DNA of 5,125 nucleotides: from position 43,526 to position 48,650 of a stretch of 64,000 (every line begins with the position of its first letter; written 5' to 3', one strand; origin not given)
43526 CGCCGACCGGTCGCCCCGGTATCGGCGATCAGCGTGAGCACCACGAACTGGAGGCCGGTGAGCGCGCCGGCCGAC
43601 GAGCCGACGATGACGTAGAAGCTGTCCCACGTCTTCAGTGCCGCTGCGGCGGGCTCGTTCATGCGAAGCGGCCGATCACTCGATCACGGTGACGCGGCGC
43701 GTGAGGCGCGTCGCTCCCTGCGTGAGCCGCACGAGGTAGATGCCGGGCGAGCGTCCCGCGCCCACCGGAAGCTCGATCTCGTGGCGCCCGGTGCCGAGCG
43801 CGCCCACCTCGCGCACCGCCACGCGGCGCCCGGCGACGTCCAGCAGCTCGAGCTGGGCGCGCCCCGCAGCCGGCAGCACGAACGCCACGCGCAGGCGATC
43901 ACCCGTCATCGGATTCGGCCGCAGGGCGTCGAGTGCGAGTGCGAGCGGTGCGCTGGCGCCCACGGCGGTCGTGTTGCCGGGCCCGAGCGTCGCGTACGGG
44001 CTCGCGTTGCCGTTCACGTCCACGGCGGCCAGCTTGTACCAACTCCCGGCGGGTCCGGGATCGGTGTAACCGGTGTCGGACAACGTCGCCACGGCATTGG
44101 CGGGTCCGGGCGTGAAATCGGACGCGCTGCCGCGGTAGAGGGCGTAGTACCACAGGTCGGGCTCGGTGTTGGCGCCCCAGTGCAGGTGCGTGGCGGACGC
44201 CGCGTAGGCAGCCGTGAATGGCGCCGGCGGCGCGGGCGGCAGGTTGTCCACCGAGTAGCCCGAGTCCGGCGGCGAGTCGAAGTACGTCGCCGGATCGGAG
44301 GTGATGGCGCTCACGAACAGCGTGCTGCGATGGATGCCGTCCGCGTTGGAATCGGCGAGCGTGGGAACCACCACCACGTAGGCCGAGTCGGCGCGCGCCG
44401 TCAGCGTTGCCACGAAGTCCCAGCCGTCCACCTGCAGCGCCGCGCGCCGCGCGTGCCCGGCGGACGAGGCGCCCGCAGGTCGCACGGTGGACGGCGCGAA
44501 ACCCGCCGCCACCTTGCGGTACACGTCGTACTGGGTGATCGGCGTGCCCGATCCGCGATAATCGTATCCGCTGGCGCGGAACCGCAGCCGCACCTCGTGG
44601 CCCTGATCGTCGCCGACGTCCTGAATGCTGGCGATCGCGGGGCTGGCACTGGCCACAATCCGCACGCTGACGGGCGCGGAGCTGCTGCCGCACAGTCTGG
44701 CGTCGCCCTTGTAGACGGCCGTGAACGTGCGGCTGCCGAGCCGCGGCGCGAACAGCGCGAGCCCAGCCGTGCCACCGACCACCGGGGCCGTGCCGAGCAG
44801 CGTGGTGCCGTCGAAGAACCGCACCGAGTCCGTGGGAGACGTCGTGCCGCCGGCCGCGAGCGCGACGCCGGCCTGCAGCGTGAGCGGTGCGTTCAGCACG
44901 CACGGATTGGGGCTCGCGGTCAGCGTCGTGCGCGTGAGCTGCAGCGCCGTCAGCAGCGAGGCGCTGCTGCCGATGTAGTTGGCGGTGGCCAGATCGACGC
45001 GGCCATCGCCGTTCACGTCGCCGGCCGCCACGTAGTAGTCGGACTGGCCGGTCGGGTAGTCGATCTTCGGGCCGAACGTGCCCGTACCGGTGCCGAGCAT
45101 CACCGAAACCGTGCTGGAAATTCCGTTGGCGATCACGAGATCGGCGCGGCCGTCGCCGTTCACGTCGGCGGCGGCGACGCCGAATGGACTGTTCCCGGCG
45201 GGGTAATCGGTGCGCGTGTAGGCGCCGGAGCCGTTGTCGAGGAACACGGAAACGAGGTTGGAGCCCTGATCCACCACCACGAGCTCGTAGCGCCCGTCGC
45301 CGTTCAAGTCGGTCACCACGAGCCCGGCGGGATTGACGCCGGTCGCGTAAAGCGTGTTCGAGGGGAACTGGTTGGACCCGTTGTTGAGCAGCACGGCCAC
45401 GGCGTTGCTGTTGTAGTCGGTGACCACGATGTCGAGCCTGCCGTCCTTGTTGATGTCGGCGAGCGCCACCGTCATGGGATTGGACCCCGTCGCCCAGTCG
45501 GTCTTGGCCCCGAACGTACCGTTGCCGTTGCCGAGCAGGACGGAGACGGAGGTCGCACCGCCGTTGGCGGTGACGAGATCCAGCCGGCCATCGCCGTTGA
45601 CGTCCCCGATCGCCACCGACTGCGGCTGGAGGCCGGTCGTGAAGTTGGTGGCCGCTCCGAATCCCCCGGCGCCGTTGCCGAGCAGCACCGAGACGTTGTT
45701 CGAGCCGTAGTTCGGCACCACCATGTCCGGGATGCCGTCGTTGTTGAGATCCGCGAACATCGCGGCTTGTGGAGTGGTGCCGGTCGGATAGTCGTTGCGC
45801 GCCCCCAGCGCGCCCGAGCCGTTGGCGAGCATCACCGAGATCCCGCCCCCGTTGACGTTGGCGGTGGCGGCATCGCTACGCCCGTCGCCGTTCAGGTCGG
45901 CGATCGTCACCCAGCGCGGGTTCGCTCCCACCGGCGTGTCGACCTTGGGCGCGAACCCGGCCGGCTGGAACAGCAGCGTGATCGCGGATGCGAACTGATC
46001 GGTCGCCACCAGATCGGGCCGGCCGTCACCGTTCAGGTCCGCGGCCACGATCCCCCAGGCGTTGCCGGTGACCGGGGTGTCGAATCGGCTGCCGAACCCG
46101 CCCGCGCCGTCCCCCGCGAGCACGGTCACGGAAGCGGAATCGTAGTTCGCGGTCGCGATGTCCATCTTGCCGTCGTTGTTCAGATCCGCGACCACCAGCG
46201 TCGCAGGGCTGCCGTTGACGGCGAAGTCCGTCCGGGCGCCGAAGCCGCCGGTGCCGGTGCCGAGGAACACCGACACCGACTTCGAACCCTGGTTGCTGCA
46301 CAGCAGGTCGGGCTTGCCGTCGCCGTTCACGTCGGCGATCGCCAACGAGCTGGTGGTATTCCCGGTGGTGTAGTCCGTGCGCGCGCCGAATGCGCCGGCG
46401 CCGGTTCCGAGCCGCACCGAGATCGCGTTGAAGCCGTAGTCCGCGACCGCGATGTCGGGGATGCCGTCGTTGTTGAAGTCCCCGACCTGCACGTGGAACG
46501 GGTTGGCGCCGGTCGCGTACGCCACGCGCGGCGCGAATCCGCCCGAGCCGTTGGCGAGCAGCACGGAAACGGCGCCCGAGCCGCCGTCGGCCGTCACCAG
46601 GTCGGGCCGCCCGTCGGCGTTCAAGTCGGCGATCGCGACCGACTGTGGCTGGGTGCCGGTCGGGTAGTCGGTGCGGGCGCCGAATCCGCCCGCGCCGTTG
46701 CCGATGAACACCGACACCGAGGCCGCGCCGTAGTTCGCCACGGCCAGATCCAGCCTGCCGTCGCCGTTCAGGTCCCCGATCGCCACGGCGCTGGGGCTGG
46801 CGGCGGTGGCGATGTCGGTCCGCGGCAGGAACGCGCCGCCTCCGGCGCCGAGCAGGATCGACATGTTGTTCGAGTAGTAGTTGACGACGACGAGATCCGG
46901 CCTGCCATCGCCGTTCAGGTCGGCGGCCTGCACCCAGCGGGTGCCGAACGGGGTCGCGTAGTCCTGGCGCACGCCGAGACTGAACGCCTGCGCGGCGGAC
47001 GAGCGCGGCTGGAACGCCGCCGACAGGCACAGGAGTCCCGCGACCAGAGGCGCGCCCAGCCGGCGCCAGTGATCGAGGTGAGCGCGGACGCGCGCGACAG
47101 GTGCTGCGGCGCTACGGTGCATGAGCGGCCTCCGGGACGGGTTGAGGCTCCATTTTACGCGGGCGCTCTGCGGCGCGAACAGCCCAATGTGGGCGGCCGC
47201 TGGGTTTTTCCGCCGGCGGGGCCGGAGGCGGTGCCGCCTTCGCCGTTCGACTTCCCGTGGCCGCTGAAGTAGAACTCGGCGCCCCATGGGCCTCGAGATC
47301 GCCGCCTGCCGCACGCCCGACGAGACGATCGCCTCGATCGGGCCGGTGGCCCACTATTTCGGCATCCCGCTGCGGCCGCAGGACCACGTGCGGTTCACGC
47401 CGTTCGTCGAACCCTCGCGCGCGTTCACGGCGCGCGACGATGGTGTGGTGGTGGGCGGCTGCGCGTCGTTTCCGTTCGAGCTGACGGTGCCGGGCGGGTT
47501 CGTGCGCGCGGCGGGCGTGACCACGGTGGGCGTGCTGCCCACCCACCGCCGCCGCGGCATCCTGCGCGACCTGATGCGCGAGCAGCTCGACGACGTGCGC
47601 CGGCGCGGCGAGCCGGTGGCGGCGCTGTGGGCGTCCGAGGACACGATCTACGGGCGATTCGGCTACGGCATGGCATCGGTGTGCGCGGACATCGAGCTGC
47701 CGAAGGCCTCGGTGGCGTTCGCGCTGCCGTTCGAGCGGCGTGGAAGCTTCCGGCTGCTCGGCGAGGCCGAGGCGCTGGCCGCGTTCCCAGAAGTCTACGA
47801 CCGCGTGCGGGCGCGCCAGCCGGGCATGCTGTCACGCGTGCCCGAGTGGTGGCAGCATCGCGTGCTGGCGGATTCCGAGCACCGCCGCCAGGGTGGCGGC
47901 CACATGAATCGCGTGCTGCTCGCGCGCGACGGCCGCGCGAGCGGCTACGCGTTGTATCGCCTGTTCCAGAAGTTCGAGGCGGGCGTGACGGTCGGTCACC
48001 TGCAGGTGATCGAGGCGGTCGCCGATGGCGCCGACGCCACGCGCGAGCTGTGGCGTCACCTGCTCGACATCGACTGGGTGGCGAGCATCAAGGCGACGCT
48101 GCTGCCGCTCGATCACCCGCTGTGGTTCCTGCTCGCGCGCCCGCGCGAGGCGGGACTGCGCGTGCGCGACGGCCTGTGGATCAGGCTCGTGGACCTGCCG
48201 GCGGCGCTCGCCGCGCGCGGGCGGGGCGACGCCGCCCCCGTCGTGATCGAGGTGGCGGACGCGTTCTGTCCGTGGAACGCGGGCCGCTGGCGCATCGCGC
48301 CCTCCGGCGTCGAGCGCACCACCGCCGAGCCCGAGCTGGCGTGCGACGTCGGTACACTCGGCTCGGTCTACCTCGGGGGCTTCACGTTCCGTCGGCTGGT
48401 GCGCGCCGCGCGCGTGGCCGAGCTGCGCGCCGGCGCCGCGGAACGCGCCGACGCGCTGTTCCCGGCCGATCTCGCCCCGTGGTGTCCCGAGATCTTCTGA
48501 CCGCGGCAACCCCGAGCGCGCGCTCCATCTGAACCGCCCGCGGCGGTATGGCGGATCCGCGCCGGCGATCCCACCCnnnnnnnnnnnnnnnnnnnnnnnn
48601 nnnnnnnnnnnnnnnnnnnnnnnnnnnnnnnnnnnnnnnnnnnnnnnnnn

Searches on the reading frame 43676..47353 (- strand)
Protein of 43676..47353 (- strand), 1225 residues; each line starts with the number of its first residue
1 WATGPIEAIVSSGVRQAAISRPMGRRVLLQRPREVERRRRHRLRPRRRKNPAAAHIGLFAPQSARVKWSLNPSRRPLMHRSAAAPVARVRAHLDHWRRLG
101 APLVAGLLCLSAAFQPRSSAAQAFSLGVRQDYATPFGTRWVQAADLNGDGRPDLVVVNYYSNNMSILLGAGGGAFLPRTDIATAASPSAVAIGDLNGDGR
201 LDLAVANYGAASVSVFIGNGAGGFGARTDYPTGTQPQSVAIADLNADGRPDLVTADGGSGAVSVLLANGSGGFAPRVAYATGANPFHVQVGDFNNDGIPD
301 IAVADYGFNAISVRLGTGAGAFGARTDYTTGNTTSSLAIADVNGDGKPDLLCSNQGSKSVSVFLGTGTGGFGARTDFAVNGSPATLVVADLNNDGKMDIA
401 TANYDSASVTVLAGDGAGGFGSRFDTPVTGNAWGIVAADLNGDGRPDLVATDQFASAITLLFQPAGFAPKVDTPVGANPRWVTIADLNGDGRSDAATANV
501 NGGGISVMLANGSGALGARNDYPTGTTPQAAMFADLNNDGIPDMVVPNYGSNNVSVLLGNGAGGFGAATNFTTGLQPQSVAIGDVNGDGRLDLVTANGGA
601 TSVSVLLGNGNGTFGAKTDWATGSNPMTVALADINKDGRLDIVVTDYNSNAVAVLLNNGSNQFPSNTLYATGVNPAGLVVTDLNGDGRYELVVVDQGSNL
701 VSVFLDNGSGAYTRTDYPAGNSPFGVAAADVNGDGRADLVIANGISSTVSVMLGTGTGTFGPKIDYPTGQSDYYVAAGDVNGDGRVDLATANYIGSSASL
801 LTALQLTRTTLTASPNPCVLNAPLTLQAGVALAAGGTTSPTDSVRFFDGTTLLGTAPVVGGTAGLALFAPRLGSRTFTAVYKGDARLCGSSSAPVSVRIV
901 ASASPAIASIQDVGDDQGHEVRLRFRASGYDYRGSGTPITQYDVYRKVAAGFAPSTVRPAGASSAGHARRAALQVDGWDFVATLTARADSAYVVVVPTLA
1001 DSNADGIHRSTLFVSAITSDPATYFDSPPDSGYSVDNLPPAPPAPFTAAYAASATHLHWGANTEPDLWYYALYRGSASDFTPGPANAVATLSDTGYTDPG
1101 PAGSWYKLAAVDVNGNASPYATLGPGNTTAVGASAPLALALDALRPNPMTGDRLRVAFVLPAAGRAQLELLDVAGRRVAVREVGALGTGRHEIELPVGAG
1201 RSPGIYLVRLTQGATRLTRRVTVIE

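Call 46: search_protein_families(library=pfam, proteins=[window:43676-47353:-], max_evalue=0.001)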
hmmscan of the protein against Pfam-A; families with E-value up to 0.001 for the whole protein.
window:43676-47353:- (1225 aa): 9 families
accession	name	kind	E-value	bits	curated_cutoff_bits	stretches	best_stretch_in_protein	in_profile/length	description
PF13517.12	FG-GAP_3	-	6.1e-130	424.3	26.9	12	145-205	1-61/61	FG-GAP-like repeat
PF01839.29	FG-GAP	-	4.2e-68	224.8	22.1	9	335-365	3-27/37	FG-GAP repeat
PF16640.11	Big_3_5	-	3.8e-15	56.6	35.5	1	811-899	1-87/88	Bacterial Ig-like domain (group 3)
PF16743.10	PliI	-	2e-10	40.9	27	0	141-161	62-82/123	Periplasmic lysozyme inhibitor of I-type lysozyme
PF14779.12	BBS1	-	5.9e-08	32.9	27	0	675-699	16-40/254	Ciliary BBSome complex subunit 1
PF00404.24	Dockerin_1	-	1e-07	32.5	22.9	0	776-787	34-45/57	Dockerin type I domain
PF12256.14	TcdB_toxin_midN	-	4.5e-05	23.3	24.8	0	323-357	16-50/181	Insecticide toxin TcdB middle/N-terminal region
PF21955.1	CarG-like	-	5.1e-05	23.9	28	0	141-165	5-29/144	Carbapenem resistance protein CarG-like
PF23727.1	Beta-prop_FAM234A_B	-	0.00083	18.4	26.4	0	334-370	128-164/467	FAM234A/B beta-propeller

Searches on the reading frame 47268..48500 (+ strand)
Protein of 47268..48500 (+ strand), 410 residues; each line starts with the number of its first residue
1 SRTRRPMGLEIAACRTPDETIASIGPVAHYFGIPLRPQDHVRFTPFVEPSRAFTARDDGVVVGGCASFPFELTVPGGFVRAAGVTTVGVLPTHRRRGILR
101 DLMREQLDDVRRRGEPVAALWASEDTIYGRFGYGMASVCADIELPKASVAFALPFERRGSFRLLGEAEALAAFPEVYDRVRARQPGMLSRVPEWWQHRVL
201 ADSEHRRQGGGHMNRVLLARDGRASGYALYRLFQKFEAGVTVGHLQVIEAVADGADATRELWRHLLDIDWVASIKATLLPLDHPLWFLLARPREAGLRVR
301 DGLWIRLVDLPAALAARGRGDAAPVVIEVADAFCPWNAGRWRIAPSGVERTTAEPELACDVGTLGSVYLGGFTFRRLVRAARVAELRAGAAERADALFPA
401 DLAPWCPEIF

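Call 46: search_protein_families(library=pfam, proteins=[window:47268-48500:+], max_evalue=0.001)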
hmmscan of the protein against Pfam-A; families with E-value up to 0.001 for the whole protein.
window:47268-48500:+ (410 aa): 5 families
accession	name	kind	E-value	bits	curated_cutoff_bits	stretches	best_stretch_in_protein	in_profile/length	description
PF13527.13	Acetyltransf_9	-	8.5e-29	100.6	25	1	28-135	18-126/127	Acetyltransferase (GNAT) domain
PF13530.11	SCP2_2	-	2.7e-21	76.6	23.2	1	311-407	2-105/105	Sterol carrier protein domain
PF17668.7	Acetyltransf_17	-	6.8e-19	69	25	1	186-294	1-102/114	Acetyltransferase (GNAT) domain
PF00583.31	Acetyltransf_1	-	4.1e-07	30.7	20.7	1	47-115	30-93/116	Acetyltransferase (GNAT) family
PF13508.13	Acetyltransf_7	-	1e-05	26.2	27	1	50-133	3-82/84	Acetyltransferase (GNAT) domain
